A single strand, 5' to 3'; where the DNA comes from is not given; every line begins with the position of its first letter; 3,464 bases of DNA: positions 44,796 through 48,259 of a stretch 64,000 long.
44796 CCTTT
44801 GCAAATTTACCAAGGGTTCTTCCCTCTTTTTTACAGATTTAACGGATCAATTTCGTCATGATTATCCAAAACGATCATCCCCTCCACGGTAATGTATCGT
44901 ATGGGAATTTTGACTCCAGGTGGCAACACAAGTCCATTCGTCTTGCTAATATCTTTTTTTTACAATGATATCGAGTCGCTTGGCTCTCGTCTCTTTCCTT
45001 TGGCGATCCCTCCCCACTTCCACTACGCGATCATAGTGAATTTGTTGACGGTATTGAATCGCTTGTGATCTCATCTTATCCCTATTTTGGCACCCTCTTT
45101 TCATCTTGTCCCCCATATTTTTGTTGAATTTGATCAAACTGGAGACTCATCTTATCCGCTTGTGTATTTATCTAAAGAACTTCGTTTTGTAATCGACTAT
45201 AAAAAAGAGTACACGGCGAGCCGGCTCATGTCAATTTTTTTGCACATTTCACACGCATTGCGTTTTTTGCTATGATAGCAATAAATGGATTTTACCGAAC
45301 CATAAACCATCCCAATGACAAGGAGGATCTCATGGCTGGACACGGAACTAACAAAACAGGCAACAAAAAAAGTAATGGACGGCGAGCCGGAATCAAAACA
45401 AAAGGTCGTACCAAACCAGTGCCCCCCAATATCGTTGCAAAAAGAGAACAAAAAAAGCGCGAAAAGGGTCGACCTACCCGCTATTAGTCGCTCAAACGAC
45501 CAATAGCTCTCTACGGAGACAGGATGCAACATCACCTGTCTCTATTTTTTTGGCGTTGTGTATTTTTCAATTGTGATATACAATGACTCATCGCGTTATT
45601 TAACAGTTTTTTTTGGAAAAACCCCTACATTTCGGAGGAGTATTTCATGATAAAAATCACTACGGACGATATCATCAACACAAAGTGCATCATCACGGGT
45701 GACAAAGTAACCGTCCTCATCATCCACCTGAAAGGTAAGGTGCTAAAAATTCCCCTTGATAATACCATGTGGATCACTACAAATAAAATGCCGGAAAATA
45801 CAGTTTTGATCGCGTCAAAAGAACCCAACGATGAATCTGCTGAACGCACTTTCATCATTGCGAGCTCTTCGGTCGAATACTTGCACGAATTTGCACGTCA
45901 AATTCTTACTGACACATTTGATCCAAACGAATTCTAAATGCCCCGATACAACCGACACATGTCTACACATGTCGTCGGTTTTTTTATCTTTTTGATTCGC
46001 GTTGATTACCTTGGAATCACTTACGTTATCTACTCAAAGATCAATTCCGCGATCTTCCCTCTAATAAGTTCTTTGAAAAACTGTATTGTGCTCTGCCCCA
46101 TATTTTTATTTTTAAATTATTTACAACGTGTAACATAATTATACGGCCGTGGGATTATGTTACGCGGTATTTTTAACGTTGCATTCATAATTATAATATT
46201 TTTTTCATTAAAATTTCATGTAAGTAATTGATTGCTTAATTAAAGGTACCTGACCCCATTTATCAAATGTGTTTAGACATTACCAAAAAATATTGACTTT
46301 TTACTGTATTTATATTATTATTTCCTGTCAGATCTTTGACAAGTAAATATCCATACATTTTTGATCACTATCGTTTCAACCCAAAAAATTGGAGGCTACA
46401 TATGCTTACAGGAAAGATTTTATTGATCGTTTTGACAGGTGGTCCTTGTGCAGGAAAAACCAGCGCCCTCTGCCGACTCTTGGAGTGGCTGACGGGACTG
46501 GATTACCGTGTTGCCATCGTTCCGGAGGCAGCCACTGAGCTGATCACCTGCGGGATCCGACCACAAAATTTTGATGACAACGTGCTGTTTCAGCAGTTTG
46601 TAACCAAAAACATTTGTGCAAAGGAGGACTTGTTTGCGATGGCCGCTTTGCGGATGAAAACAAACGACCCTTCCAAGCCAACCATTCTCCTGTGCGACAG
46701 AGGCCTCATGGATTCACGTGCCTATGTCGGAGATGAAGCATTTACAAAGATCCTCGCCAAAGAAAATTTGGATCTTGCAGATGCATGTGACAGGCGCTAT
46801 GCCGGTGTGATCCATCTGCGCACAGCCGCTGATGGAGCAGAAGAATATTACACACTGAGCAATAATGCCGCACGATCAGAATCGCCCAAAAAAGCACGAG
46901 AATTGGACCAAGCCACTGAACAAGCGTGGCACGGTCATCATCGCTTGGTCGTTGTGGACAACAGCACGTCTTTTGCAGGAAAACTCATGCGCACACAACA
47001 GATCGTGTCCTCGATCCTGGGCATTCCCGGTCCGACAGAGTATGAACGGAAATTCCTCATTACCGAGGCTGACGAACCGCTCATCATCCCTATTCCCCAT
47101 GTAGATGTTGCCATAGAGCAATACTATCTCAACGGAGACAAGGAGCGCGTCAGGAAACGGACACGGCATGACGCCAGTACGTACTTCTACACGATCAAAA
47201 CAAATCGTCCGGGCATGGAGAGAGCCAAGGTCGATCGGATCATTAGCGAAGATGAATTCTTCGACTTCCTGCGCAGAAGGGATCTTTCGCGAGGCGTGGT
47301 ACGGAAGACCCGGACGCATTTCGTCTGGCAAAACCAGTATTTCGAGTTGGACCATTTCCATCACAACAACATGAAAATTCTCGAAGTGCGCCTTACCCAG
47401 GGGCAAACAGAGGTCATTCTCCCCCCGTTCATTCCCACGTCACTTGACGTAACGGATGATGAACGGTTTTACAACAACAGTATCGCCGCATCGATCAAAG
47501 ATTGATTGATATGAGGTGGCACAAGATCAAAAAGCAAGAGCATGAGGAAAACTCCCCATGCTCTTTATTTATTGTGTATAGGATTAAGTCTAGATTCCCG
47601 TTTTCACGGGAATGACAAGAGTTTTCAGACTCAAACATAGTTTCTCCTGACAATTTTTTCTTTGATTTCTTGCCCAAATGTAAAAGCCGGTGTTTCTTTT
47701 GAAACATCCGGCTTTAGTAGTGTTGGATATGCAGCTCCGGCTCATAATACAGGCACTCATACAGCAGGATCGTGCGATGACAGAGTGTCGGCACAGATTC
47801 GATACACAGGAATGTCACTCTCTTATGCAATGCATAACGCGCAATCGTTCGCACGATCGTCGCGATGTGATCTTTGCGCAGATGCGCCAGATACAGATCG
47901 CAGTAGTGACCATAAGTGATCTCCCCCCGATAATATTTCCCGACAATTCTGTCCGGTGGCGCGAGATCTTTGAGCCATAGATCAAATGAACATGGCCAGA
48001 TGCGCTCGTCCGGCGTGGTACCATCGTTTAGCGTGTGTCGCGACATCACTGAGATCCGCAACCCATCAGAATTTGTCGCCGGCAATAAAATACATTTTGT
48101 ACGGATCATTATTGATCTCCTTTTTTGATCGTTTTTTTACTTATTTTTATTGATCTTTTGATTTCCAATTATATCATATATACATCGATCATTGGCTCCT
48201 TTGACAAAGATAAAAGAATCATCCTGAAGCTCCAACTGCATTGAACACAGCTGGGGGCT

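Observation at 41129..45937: Duplicated two-gene module (51-aa basic protein + 96-aa protein) bracketing a RhuM-Fic / HExxH island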

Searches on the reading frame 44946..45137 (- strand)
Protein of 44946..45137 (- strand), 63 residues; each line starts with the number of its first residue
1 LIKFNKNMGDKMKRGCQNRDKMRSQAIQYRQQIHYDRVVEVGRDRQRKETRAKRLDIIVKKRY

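Call 40: search_protein_families(library=pfam, proteins=[window:44946-45137:-], max_evalue=0.001)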
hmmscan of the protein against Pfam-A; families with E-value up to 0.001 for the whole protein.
window:44946-45137:- (63 aa): 0 families

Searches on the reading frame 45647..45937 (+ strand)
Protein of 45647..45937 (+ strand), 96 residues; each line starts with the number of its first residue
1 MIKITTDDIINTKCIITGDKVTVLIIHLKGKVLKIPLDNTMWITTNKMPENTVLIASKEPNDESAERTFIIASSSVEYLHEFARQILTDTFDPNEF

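Call 8: search_protein_families(library=pfam, proteins=[window:45647-45937:+], max_evalue=0.1)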
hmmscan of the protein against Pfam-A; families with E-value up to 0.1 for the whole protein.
window:45647-45937:+ (96 aa): 0 families

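Call 10: search_protein_families(library=ncbifam, proteins=[window:45647-45937:+], max_evalue=0.1)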
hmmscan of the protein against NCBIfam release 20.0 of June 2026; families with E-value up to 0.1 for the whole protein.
window:45647-45937:+ (96 aa): 0 families

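Call 11: search_protein_families(library=padloc, proteins=[window:45647-45937:+], max_evalue=0.1)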
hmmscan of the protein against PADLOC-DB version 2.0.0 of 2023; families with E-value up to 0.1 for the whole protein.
window:45647-45937:+ (96 aa): 0 families

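Call 12: search_protein_families(library=phrogs, proteins=[window:45647-45937:+], max_evalue=0.1)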
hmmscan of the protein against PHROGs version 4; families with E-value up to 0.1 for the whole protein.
window:45647-45937:+ (96 aa): 0 families

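Call 59: search_dna_similar(query=window:45647-45937:+, collection=phages, mode=protein, max_evalue=1)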
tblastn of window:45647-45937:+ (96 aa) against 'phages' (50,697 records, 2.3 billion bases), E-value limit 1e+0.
No match.

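Call 75: predict_structure(alignment_id=A5)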
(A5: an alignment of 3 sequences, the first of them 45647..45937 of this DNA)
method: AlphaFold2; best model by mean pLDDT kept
length: 96 residues; sequences in the alignment: 3
mean_pLDDT: 50.1   pTM: 0.36
mean pLDDT of the five models: 50.1, 42.0, 40.0, 39.0, 38.4
residues with pLDDT >= 90: 0; 70-90: 0; 50-70: 55; < 50: 41
segments of 3 or more residues with pLDDT < 50: 1-8, 30-54, 89-96
pLDDT, mean of each block of 10 residues (from residue 1): 46 57 56 38 42 49 55 61 56 34
secondary structure, 60 per line:
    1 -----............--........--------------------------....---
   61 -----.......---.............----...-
elements in order: E9-17 E20-27 E54-57 E66-72 H76-88

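Call 77: search_protein_families(library=pfam, proteins=[window:45647-45937:+], max_evalue=10)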
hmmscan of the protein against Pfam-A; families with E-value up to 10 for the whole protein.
window:45647-45937:+ (96 aa): 1 family
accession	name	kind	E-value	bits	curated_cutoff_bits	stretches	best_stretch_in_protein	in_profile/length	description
PF20297.4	MSSS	-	0.15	12.2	26.8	1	18-42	2-26/42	MutS2 and Smr-associated SH3 domain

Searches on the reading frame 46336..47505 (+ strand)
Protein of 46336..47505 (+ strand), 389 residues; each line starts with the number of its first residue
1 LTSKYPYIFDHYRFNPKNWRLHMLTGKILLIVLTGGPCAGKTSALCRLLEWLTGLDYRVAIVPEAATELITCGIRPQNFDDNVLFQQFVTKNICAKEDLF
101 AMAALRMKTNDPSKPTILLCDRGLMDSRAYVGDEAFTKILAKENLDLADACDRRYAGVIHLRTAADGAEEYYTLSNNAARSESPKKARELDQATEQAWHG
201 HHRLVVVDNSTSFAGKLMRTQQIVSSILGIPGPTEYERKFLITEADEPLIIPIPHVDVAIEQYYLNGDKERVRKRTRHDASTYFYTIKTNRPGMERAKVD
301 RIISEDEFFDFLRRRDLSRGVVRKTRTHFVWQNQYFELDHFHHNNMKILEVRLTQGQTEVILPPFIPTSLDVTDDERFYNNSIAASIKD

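Call 8: search_protein_families(library=pfam, proteins=[window:46336-47505:+], max_evalue=0.1)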
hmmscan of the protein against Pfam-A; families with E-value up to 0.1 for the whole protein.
window:46336-47505:+ (389 aa): 6 families
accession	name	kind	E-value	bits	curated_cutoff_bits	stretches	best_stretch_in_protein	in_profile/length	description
PF13521.12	AAA_28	-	4e-20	73.1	27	1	31-213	2-161/164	AAA domain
PF01928.26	CYTH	-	0.0013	19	23.2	1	234-351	2-143/179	CYTH domain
PF25199.1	nSTAND_NTPase5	-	0.0093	16.2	34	0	29-69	42-83/145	Novel STAND NTPase 5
PF08433.16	KTI12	-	0.015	15.3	22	1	30-68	3-41/271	Chromatin associated protein KTI12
PF06478.18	CoV_RPol_N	-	0.015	14.8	25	1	256-358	46-136/350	Coronavirus RNA-dependent RNA polymerase, N-terminal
PF13401.12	AAA_22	-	0.026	15.3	27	0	30-56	7-33/130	AAA domain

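Call 10: search_protein_families(library=ncbifam, proteins=[window:46336-47505:+], max_evalue=0.1)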
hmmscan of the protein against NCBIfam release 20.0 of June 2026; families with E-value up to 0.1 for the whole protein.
window:46336-47505:+ (389 aa): 0 families

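Call 11: search_protein_families(library=padloc, proteins=[window:46336-47505:+], max_evalue=0.1)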
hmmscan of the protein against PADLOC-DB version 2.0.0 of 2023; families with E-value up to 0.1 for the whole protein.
window:46336-47505:+ (389 aa): 0 families

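Call 79: find_related_loci(query=window:46336-47505:+, collection=genome_contigs, flank=10000)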
Query window:46336-47505:+ (389 aa) in genome_contigs; peptide patterns used: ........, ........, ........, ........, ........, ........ (x = any residue, [..] = any of these).
75 stretches matched a pattern; 22 encode a relative of the query (tblastn E <= 1e-3); 22 distinct loci.
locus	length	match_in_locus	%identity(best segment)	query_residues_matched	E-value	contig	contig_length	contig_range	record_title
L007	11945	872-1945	41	28-384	2e-76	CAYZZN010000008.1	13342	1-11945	MAG TPA_asm: uncultured Candidatus Saccharibacteria bacterium isolate SRP286056_co1_697 genome assembly, contig: NODE_58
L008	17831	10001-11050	39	37-387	3e-74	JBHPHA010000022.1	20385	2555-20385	Patescibacteria group bacterium isolate SAG AM-311-N19 NODE_22_length_20385_cov_27.666699, whole genome shotgun sequence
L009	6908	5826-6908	40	24-372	2e-69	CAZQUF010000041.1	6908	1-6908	MAG TPA_asm: uncultured Candidatus Saccharibacteria bacterium isolate binchicken_co50_64 genome assembly, contig: NODE_1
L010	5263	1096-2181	38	19-383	8e-68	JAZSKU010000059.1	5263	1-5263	MAG: Bacilli bacterium isolate T1900044559_TS20190025.MAGScoT_cleanbin_000027 SGB_353_k141_2449558, whole genome shotgun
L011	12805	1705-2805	40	24-387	4e-67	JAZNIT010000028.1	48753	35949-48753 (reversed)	MAG: Acutalibacteraceae bacterium isolate T1900044684_TS20190150.MAGScoT_cleanbin_000007 SGB_1709_k141_639859, whole gen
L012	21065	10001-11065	40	31-387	1e-65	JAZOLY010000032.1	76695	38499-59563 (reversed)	MAG: Acutalibacteraceae bacterium isolate T1900045651_YK20190345.MAGScoT_cleanbin_000030 SGB_8206_k141_889756, whole gen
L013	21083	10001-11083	37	23-385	1e-62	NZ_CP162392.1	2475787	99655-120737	Ruminococcus sp. JL13D9 chromosome, complete genome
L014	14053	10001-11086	38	20-384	4e-61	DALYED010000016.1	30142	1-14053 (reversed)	MAG TPA_asm: Candidatus Paceibacterota bacterium isolate CTOTU14244 NODE_263_length_30142_cov_4.415196, whole genome sho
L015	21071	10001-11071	36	31-384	2e-60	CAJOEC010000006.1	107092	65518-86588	uncultured Prevotella sp. isolate Red_deer_2_mag_11 genome assembly, contig: scaffold_117, whole genome shotgun sequence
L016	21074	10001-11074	37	27-385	5e-60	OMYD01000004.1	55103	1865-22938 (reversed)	uncultured Clostridiales bacterium isolate RUG081 genome assembly, contig: scaffold_299, whole genome shotgun sequence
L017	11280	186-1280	40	26-385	1e-59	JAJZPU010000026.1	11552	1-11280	MAG: bacterium isolate SKS1.bin17 NODE_9958_length_11552_cov_2.684989, whole genome shotgun sequence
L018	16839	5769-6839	35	31-384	5e-59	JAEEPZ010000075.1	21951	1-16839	MAG: Prevotella sp. isolate Tb.RUG.323 NODE_9126_length_21951_cov_1.824872, whole genome shotgun sequence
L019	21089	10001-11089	34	21-386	3e-58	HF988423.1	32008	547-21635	Prevotella sp. CAG:924 genomic scaffold, scf11, whole genome shotgun sequence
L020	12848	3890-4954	40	31-387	1e-65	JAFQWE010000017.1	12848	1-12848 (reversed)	MAG: Clostridia bacterium isolate RGIG2206 Goat_Colon.Co__c1014527, whole genome shotgun sequence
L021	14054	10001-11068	34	31-384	5e-57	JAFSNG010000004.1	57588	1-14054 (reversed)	MAG: Prevotella sp. isolate RGIG3297 Goat_Reticulum-4__c233, whole genome shotgun sequence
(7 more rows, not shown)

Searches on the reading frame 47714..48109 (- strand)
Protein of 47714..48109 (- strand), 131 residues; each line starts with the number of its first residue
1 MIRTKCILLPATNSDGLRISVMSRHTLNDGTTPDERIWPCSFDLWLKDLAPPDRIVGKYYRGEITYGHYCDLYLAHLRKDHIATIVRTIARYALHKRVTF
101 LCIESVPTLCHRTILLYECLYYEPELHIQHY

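Call 41: search_protein_families(library=pfam, proteins=[window:47714-48109:-], max_evalue=0.001)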
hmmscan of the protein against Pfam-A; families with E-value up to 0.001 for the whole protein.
window:47714-48109:- (131 aa): 3 families
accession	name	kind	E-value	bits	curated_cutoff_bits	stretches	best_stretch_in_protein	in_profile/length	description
PF22751.1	DUF488-N3a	-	2.4e-13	50.9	27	1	2-115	1-110/118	Active DUF488-N3 subclade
PF04343.18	DUF488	-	7.6e-08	33.5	22.2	1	44-115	40-117/121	Domain of unknown function DUF488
PF22752.1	DUF488-N3i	-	0.00014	22.9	27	1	1-110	1-102/131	Inactive DUF488-N3 subclade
